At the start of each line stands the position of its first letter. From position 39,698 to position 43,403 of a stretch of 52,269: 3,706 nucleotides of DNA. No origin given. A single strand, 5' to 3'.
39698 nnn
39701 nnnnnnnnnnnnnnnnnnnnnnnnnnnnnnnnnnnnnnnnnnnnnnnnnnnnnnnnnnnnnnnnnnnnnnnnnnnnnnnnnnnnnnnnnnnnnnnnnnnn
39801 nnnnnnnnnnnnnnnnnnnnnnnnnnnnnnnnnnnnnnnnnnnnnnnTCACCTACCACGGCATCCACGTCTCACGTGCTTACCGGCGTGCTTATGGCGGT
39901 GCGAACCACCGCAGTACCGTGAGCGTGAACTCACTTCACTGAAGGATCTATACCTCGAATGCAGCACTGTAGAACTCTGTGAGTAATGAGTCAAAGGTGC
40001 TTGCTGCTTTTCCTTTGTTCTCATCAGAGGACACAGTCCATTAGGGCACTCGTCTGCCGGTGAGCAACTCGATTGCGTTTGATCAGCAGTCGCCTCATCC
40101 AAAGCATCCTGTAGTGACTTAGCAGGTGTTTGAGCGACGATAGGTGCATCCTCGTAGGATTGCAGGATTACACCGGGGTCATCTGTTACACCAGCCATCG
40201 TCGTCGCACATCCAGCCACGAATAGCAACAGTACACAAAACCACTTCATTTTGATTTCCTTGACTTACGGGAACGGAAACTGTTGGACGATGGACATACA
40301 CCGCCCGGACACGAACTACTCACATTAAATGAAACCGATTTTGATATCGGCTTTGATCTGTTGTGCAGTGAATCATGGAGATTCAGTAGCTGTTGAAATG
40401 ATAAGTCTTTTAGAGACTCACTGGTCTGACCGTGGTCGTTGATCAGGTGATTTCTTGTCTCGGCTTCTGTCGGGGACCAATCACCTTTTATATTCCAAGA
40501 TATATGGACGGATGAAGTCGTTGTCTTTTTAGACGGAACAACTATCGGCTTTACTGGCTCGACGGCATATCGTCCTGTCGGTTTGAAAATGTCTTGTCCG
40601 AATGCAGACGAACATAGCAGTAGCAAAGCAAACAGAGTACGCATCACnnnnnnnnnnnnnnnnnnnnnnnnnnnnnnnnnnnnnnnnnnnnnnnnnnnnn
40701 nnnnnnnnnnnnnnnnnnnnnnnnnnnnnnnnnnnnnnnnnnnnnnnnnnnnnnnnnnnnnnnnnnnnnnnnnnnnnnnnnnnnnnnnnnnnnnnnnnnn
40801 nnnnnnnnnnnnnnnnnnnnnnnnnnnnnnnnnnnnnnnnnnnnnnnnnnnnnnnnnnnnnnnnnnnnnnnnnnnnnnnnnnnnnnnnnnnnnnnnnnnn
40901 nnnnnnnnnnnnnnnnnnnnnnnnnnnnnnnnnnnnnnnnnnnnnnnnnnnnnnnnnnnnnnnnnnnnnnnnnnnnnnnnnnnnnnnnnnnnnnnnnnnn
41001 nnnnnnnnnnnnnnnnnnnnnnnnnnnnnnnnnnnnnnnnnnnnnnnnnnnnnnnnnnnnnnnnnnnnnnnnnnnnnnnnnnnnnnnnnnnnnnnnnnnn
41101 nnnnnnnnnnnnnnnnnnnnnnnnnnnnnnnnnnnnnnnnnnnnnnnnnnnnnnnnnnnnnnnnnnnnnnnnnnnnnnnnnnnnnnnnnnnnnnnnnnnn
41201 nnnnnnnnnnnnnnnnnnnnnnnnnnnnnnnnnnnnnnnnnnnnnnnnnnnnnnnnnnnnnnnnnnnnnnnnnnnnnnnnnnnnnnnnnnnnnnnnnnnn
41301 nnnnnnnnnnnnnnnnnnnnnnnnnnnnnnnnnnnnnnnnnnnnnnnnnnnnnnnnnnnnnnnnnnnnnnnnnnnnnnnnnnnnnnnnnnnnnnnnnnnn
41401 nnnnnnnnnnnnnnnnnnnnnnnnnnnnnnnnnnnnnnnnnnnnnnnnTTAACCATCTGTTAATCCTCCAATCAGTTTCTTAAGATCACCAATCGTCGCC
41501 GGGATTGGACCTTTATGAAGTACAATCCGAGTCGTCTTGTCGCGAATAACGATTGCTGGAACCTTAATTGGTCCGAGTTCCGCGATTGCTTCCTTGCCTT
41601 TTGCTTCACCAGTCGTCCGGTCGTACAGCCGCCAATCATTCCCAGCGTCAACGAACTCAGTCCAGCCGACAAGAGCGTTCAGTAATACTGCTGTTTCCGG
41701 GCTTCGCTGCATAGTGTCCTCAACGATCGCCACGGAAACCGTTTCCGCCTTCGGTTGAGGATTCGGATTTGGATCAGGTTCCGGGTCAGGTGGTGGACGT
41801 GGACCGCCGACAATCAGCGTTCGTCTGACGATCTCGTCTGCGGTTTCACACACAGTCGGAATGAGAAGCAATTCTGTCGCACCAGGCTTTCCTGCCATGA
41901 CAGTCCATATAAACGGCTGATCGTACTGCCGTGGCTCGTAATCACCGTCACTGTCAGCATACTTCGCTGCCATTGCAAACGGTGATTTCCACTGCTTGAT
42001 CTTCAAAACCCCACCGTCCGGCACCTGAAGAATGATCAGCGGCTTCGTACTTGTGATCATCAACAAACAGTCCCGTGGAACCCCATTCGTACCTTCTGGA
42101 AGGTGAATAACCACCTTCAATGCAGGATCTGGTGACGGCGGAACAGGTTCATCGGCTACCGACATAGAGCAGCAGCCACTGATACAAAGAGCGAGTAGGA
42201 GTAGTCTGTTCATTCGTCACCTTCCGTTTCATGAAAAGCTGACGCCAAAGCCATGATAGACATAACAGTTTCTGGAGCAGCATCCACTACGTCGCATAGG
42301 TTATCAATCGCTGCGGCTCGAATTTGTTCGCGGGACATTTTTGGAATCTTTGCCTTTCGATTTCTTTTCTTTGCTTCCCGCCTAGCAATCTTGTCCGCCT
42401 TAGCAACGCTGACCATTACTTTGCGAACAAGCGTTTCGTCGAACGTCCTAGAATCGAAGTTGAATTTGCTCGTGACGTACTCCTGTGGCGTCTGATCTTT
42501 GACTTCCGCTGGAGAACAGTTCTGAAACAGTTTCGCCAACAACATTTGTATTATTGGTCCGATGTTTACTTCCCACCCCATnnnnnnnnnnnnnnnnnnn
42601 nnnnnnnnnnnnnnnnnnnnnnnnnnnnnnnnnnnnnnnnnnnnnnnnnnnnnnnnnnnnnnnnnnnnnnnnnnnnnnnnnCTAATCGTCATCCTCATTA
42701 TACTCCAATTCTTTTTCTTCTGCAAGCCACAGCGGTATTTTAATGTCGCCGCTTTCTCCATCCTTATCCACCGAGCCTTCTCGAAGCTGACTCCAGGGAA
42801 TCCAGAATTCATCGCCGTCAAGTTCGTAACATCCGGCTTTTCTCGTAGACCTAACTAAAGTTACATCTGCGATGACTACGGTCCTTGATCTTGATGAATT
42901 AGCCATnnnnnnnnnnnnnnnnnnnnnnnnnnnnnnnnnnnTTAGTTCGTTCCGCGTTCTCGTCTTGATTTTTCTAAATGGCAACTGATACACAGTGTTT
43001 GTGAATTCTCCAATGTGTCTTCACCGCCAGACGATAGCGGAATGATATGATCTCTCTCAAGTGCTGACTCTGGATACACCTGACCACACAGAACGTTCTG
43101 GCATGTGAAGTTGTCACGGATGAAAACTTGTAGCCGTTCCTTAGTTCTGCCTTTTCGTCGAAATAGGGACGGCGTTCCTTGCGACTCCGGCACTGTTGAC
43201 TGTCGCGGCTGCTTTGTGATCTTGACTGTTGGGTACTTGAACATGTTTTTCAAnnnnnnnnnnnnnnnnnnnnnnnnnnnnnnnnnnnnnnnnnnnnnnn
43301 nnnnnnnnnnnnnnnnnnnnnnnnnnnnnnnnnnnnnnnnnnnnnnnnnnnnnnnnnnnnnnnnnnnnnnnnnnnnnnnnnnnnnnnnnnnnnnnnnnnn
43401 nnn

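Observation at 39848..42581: Terminal operon of a papain-like cysteine peptidase flanked by two lipoproteins and a secreted protein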

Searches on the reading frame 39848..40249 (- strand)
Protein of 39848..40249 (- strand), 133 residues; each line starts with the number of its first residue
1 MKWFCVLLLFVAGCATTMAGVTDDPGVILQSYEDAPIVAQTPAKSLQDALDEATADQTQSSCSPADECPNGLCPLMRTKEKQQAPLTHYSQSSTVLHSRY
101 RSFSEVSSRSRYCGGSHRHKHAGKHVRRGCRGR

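Call 5: search_protein_families(library=pfam, proteins=[window:39848-40249:-], max_evalue=1)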
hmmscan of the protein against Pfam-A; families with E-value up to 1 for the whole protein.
window:39848-40249:- (133 aa): 0 families

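Call 6: search_protein_families(library=phrogs, proteins=[window:39848-40249:-], max_evalue=1)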
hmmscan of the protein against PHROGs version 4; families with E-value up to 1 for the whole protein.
window:39848-40249:- (133 aa): 0 families

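Call 71: search_protein_families(library=padloc, max_evalue=0.01, proteins=[window:39848-40249:-])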
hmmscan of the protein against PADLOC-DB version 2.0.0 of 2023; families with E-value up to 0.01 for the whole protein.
window:39848-40249:- (133 aa): 0 families

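Call 72: search_protein_families(library=ncbifam, max_evalue=0.01, proteins=[window:39848-40249:-])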
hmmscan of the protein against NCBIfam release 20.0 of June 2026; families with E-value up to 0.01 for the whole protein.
window:39848-40249:- (133 aa): 0 families

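Call 80: find_homologous_proteins(query=window:39848-40249:-, max_evalue=0.01)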
Query window:39848-40249:- (133 aa): 1 proteins with E <= 0.01 among 6 candidates.
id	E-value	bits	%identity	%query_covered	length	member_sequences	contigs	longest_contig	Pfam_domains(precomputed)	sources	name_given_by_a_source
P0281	9.9e-86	302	100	100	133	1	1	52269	-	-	-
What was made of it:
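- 39848..40249 (-): w133lp: second lipoprotein, mostly low-complexity, with a CPNGLCP motif and a very basic C-terminus. ORFan. Only a self-hit among 5.8 billion proteins (call 80).
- The last lipoprotein is a fast-evolving ORFan (call 80).
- Tried and rejected: Homolog search with the last lipoprotein: self-hit only (call 80).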

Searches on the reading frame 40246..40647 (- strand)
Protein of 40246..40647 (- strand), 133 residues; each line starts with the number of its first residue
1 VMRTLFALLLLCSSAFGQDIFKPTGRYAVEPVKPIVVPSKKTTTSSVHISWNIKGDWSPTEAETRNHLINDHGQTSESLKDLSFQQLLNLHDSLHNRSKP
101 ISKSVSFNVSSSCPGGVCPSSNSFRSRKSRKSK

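Call 5: search_protein_families(library=pfam, proteins=[window:40246-40647:-], max_evalue=1)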
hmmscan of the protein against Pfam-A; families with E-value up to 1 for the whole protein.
window:40246-40647:- (133 aa): 0 families
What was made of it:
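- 40246..40647 (-): w133sp: Sec-signal protein of the '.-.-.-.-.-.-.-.' family. His motif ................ at 40357-40461. C-terminal CPGGVCP hairpin plus basic tail at 40249-40311. It lacks the WCGPC thioredoxin module that relatives carry. No Pfam hit (call 5).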

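Call 6: search_protein_families(library=phrogs, proteins=[window:40246-40647:-], max_evalue=1)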
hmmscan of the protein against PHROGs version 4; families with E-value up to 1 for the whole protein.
window:40246-40647:- (133 aa): 1 family
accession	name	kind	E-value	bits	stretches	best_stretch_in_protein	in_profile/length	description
phrog_4816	-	unknown function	0.28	12.5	1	52-81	5-34/64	-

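Call 71: search_protein_families(library=padloc, max_evalue=0.01, proteins=[window:40246-40647:-])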
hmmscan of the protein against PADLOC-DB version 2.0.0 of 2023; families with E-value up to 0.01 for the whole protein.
window:40246-40647:- (133 aa): 0 families

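Call 72: search_protein_families(library=ncbifam, max_evalue=0.01, proteins=[window:40246-40647:-])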
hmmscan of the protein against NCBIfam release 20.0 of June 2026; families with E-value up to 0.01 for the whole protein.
window:40246-40647:- (133 aa): 0 families

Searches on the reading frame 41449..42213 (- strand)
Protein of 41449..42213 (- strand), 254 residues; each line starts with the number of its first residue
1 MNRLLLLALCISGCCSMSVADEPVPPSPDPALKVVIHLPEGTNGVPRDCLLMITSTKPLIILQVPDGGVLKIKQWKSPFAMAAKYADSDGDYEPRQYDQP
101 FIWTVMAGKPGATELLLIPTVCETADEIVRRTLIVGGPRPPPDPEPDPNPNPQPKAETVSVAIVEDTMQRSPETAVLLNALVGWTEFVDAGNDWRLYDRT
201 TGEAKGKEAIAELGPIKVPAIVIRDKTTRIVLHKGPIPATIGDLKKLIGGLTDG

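Call 5: search_protein_families(library=pfam, proteins=[window:41449-42213:-], max_evalue=1)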
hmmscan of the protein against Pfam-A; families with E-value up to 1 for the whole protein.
window:41449-42213:- (254 aa): 1 family
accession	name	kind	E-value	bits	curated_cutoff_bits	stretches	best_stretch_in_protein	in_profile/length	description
PF05887.16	Trypan_PARP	-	0.15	12.5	100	1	138-159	95-116/134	Procyclic acidic repetitive protein (PARP)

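Call 6: search_protein_families(library=phrogs, proteins=[window:41449-42213:-], max_evalue=1)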
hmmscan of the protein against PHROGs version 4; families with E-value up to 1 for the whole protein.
window:41449-42213:- (254 aa): 5 families
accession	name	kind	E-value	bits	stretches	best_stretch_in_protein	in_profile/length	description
phrog_32276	-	unknown function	0.13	12.9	1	137-182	8-54/220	-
phrog_10058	-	unknown function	0.33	12.1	0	209-230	28-49/60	-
phrog_37337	-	unknown function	0.34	12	1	24-50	13-39/84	-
phrog_21473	-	unknown function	0.55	9.1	1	138-162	607-631/947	-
phrog_15824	-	tail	0.57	9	1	138-161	808-831/1163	tail fiber protein proximal subunit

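Call 34: find_homologous_proteins(query=window:41449-42213:-, max_evalue=0.001)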
Query window:41449-42213:- (254 aa): 15 proteins with E <= 0.001 among 577 candidates.
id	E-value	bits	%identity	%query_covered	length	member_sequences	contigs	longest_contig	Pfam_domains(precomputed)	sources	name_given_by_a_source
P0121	1.8e-154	531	100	94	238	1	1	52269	-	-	-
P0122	2.7e-91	324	59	100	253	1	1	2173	-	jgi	jgi:hypothetical protein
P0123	9.7e-70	253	52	96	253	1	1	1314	-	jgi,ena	-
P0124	6.0e-55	204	44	99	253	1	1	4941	-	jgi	-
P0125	1.3e-54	203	43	99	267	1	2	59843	-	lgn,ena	-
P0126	8.4e-54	201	42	100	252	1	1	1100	-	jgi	-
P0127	9.8e-54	201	49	80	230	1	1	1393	-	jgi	jgi:hypothetical protein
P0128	1.3e-53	200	43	98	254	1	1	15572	-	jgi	jgi:hypothetical protein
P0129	1.5e-52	197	50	80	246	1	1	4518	-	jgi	jgi:hypothetical protein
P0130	8.5e-52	194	46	85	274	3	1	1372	-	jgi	-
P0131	9.7e-52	194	44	99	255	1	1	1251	-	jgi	jgi:hypothetical protein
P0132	1.0e-51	194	50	80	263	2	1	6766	-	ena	-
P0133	3.9e-51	192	48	93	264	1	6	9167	-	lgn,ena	-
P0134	6.6e-48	181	50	80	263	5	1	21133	-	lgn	-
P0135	7.2e-40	155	38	98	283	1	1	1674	-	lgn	-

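Call 43: predict_structure(alignment_id=A3)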
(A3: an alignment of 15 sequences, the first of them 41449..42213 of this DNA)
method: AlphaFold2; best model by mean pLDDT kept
length: 254 residues; sequences in the alignment: 15
mean_pLDDT: 83.4   pTM: 0.45
mean pLDDT of the five models: 83.4, 82.5, 82.2, 81.4, 81.0
residues with pLDDT >= 90: 135; 70-90: 64; 50-70: 41; < 50: 14
segments of 3 or more residues with pLDDT < 50: 1-3, 13-19, 147-150
pLDDT, mean of each block of 10 residues (from residue 1): 50 48 61 70 81 92 82 94 90 94 92 91 87 79 54 80 92 91 92 94 94 94 96 95 93 83
secondary structure, 60 per line:
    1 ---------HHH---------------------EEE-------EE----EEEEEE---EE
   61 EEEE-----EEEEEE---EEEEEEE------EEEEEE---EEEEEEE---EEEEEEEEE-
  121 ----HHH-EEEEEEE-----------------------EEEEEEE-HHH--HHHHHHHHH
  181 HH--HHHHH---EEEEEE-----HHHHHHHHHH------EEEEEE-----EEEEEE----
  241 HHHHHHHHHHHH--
elements in order: E34-36 E50-55 E59-64 E70-75 E79-85 E92-97 E101-107 E111-119 E129-135 E159-165 H172-182 H185-189 E193-198 H204-213 E220-225 E231-236 H241-252
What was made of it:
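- On Thioredoxin superfamily: Residues 159-252 of W254 model with this topology (call 43).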

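Call 50: fold_search(model_id=the predicted structure, library=pdb)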
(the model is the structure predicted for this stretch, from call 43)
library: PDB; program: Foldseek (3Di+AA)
matches with E <= 10: 1570; with E <= 0.001: 0
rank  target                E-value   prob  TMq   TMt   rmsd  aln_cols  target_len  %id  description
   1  6q2n_E                1.4e-03  0.84  0.19  0.10  14.6       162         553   10  Cryo-EM structure of RET/GFRa1/GDNF extracellular complex (released 2019-10-02)
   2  7amk_B                1.5e-03  0.97  0.23  0.13  16.7       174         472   10  Zebrafish RET Cadherin Like Domains 1 to 4. (released 2021-02-03)
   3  4n2i                  2.3e-03  0.51  0.16  0.08  17.8       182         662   12  Crystal structure of Protein Arginine Deiminase 2 (D177A, 10 mM Ca2+) (released 2015-02-04)
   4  9xrl_b                2.8e-03  0.51  0.17  0.08  18.0       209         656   10  Structure of mouse cytoplasmic lattice (CPL) repeating unit (released 2026-03-18)
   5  4n2l                  4.9e-03  0.41  0.16  0.07  16.2       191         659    9  Crystal structure of Protein Arginine Deiminase 2 (Q350A, 10 mM Ca2+) (released 2015-02-04)
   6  7nit_F                5.2e-03  0.57  0.18  0.05  17.6       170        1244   11  X-ray structure of a multidomain BbgIII from Bifidobacterium bifidum (released 2021-12-22)
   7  4n25                  6.2e-03  0.44  0.16  0.08  17.5       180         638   10  Crystal structure of Protein Arginine Deiminase 2 (250 uM Ca2+) (released 2015-02-04)
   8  4n2k                  7.0e-03  0.51  0.18  0.09  17.7       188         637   11  Crystal structure of Protein Arginine Deiminase 2 (Q350A, 0 mM Ca2+) (released 2015-02-04)
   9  4n2g                  8.3e-03  0.41  0.17  0.08  16.2       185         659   11  Crystal structure of Protein Arginine Deiminase 2 (D169A, 10 mM Ca2+) (released 2015-02-04)
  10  6cjz_MODEL_1_A        8.8e-03  0.89  0.20  0.37   9.4       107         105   11  Solution Structure of Amebosin (released 2019-02-06)
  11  7e1y_A                9.3e-03  0.77  0.17  0.09  11.5       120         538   10  Staphylothermus marinus amylopullulanase -SmApu (released 2022-02-09)
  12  6q2s_E                9.3e-03  0.66  0.19  0.10  14.8       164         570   10  Cryo-EM structure of RET/GFRa3/ARTN extracellular complex. The 3D refinement was applied with C2 symmetry. (released 2019-10-02)
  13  4n26                  9.3e-03  0.41  0.16  0.08  17.0       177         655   11  Crystal structure of Protein Arginine Deiminase 2 (500 uM Ca2+) (released 2015-02-04)
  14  6qud                  1.0e-02  0.77  0.18  0.06  12.8       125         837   10  2-deoxy-galactose reaction intermediate of a Truncated beta-galactosidase III from Bifidobacterium bifidum (released 2020-03-18)
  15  4aq1_C                1.1e-02  0.72  0.18  0.08  13.9       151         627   12  Structure of the SbsB S-layer protein of Geobacillus stearothermophilus PV72p2 in complex with nanobody KB6 (released 2012-06-13)
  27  2voc_A                1.6e-02  1.00  0.28  0.58   4.0        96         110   12  THIOREDOXIN A ACTIVE SITE MUTANTS FORM MIXED DISULFIDE DIMERS THAT RESEMBLE ENZYME-SUBSTRATE REACTION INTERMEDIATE (released 2009-03-10)
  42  2gzy_MODEL_1_A        2.1e-02  1.00  0.29  0.63   3.7        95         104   12  solution structures of the reduced form of thioredoxin from Bacillus subtilis (released 2007-02-13)
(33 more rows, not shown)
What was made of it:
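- On Thioredoxin superfamily: They match thioredoxins 2voc and 2gzy and the 9bxs_E chain at probability 1.0, but with a weak E of about 0.02 (call 50).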

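Call 71: search_protein_families(library=padloc, max_evalue=0.01, proteins=[window:41449-42213:-])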
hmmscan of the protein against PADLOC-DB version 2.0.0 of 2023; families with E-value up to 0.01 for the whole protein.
window:41449-42213:- (254 aa): 0 families

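Call 72: search_protein_families(library=ncbifam, max_evalue=0.01, proteins=[window:41449-42213:-])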
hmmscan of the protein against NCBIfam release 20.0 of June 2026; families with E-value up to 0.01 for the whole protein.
window:41449-42213:- (254 aa): 0 families

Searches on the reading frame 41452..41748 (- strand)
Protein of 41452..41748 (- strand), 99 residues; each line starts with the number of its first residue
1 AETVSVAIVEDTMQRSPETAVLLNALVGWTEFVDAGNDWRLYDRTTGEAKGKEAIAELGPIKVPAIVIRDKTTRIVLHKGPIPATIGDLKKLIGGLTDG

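Call 56: search_protein_families(library=pfam, max_evalue=1, proteins=[window:41452-41748:-])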
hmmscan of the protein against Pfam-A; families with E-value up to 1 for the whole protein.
seq(99 aa): 0 families

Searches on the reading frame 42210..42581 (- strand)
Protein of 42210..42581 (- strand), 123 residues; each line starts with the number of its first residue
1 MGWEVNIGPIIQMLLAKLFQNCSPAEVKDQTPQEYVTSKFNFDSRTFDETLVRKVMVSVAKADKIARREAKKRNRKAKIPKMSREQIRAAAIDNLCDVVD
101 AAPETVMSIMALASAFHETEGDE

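Call 5: search_protein_families(library=pfam, proteins=[window:42210-42581:-], max_evalue=1)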
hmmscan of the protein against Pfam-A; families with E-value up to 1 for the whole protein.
window:42210-42581:- (123 aa): 0 families

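Call 6: search_protein_families(library=phrogs, proteins=[window:42210-42581:-], max_evalue=1)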
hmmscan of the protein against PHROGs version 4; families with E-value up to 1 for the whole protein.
window:42210-42581:- (123 aa): 3 families
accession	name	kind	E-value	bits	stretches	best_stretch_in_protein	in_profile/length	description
phrog_19873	-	unknown function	0.12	13.9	1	40-66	10-35/65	-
phrog_4708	-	head and packaging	0.16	12.6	1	40-101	106-159/245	head scaffolding protein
phrog_38519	-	unknown function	0.23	12.7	1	59-90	19-49/114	-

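Call 71: search_protein_families(library=padloc, max_evalue=0.01, proteins=[window:42210-42581:-])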
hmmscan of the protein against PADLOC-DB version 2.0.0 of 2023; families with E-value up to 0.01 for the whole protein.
window:42210-42581:- (123 aa): 0 families

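Call 72: search_protein_families(library=ncbifam, max_evalue=0.01, proteins=[window:42210-42581:-])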
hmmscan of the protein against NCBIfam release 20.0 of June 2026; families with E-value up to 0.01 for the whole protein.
window:42210-42581:- (123 aa): 0 families

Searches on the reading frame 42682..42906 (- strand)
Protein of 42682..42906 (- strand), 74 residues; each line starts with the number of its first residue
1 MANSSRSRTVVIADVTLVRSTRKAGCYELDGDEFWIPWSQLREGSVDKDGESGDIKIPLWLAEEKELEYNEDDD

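Call 5: search_protein_families(library=pfam, proteins=[window:42682-42906:-], max_evalue=1)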
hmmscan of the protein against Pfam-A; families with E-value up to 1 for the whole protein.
window:42682-42906:- (74 aa): 0 families

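Call 6: search_protein_families(library=phrogs, proteins=[window:42682-42906:-], max_evalue=1)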
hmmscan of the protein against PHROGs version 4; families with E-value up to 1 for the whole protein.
window:42682-42906:- (74 aa): 2 families
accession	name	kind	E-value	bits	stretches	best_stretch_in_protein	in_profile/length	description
phrog_8389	-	unknown function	4.4e-06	27.8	1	5-67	43-103/104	-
phrog_13006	-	unknown function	0.32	11.6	0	4-23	35-54/54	-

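Call 71: search_protein_families(library=padloc, max_evalue=0.01, proteins=[window:42682-42906:-])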
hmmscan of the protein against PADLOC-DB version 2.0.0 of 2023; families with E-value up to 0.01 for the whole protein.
window:42682-42906:- (74 aa): 0 families

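Call 72: search_protein_families(library=ncbifam, max_evalue=0.01, proteins=[window:42682-42906:-])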
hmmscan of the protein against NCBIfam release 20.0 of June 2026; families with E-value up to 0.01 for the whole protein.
window:42682-42906:- (74 aa): 0 families

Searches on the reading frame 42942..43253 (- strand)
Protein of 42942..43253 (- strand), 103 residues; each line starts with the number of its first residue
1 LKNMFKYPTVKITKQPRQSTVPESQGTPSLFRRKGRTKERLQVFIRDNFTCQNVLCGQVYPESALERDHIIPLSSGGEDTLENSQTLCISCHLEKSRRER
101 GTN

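Call 5: search_protein_families(library=pfam, proteins=[window:42942-43253:-], max_evalue=1)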
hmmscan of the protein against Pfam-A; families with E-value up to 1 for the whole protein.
window:42942-43253:- (103 aa): 3 families
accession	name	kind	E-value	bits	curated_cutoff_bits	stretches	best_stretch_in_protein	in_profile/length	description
PF01844.29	HNH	-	5.8e-12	46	21.4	1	51-98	1-47/47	HNH endonuclease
PF14279.12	HNH_5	-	2.1e-10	40.8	27.5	1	55-96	3-44/56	HNH endonuclease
PF13395.12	HNH_4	-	0.032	14.6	22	1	63-88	16-40/54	HNH endonuclease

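Call 6: search_protein_families(library=phrogs, proteins=[window:42942-43253:-], max_evalue=1)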
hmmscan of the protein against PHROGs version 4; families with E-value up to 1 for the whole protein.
window:42942-43253:- (103 aa): 38 families (the best 25 are shown)
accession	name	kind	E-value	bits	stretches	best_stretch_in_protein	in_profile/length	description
phrog_589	-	DNA, RNA and nucleotide metabolism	3.8e-16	60.3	1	21-100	64-143/179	HNH endonuclease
phrog_333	-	DNA, RNA and nucleotide metabolism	6.6e-14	53.2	1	38-100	23-83/138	HNH endonuclease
phrog_144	-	DNA, RNA and nucleotide metabolism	9.7e-14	52.4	1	36-101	72-138/175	HNH endonuclease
phrog_6050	-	DNA, RNA and nucleotide metabolism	1.4e-13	51.5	1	26-100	289-362/402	HNH endonuclease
phrog_16986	-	unknown function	3.8e-12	47.3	1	33-98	5-68/248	-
phrog_338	-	DNA, RNA and nucleotide metabolism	9.9e-11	42.6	1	32-101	188-265/340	HNH endonuclease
phrog_16726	-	DNA, RNA and nucleotide metabolism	2.9e-10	41.4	1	37-98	82-143/308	HNH endonuclease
phrog_119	-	DNA, RNA and nucleotide metabolism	5e-10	39.8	1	37-100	192-259/443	HNH endonuclease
phrog_8660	-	DNA, RNA and nucleotide metabolism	7.6e-10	40.2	1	37-100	113-181/196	HNH endonuclease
phrog_14314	-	DNA, RNA and nucleotide metabolism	3.4e-09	38.4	1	40-96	8-62/252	HNH endonuclease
phrog_5956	-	DNA, RNA and nucleotide metabolism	5.7e-09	36.8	1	35-100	46-112/138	HNH endonuclease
phrog_2118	-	DNA, RNA and nucleotide metabolism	9.8e-09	36.2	1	36-98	164-224/301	HNH endonuclease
phrog_7785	-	DNA, RNA and nucleotide metabolism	1.8e-08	35.5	1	32-98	53-114/147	HNH endonuclease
phrog_1271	-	DNA, RNA and nucleotide metabolism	3.6e-08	34.2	1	35-101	253-321/361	HNH endonuclease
phrog_2214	-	DNA, RNA and nucleotide metabolism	5.6e-08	33.3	1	36-99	179-240/429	HNH endonuclease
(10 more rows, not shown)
